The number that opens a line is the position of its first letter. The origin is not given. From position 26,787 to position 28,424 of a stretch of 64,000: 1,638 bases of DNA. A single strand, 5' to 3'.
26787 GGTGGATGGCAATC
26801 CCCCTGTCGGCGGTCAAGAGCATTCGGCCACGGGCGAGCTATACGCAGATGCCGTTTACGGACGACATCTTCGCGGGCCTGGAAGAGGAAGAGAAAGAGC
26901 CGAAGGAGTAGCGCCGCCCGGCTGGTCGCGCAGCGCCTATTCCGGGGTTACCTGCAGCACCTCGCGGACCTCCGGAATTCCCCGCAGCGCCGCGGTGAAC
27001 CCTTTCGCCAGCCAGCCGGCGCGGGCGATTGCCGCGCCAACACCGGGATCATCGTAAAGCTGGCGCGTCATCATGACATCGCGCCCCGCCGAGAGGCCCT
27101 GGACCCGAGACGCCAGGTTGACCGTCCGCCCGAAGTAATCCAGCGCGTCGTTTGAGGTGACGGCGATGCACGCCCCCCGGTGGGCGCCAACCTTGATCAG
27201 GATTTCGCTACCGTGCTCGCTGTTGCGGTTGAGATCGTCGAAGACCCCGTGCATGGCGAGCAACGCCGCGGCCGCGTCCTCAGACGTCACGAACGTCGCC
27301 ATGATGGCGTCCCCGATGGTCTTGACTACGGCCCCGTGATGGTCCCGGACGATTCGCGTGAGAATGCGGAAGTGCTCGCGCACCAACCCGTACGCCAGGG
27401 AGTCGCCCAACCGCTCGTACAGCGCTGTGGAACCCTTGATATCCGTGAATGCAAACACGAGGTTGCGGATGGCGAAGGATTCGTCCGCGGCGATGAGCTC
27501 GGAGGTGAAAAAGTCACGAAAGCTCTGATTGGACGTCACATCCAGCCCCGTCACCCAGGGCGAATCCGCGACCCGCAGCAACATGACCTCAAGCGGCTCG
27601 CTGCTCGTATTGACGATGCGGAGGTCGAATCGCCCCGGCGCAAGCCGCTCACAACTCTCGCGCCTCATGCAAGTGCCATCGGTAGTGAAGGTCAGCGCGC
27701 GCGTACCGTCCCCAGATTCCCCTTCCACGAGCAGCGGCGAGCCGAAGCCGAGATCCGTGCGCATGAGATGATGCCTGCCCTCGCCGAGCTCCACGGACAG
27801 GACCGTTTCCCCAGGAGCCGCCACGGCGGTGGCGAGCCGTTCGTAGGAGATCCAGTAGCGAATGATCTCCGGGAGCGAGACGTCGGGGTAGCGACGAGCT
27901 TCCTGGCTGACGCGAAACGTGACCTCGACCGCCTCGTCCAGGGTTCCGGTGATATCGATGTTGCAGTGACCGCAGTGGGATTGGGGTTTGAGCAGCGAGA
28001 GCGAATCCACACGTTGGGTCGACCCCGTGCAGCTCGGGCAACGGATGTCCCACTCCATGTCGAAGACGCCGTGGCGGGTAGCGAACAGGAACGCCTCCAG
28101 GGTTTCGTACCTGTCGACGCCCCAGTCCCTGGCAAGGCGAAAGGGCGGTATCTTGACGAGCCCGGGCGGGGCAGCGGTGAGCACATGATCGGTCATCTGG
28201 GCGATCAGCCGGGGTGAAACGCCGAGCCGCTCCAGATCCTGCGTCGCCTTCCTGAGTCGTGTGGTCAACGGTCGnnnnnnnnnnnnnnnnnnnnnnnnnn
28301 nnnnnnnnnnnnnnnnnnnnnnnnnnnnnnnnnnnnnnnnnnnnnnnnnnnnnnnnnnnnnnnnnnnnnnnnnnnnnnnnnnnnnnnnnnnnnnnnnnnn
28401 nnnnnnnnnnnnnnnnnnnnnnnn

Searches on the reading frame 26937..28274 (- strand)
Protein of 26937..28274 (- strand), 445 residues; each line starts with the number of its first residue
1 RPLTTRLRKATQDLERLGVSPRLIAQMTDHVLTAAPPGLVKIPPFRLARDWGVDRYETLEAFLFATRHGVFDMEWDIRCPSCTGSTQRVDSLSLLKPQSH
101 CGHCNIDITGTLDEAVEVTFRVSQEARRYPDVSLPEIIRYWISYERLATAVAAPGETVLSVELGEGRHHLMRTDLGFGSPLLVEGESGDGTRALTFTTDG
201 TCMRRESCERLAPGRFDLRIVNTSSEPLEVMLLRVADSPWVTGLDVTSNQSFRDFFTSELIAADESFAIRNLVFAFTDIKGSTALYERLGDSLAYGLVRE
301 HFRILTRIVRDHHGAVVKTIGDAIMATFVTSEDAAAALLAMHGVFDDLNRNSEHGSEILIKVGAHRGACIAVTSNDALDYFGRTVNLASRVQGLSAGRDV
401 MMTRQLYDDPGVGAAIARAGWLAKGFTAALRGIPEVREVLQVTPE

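Call 31: search_protein_families(library=pfam, proteins=[window:26937-28274:-], max_evalue=0.00001)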
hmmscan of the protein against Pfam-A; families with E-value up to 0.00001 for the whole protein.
window:26937-28274:- (445 aa): 2 families
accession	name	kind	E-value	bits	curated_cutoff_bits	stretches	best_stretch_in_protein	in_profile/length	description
PF19363.4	DUF5939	-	2.2e-21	76.7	22.5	1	18-128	14-125/281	Family of unknown function (DUF5939)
PF00211.25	Guanylate_cyc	-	1e-17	64.7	21.9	1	273-407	10-152/183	Adenylate and Guanylate cyclase catalytic domain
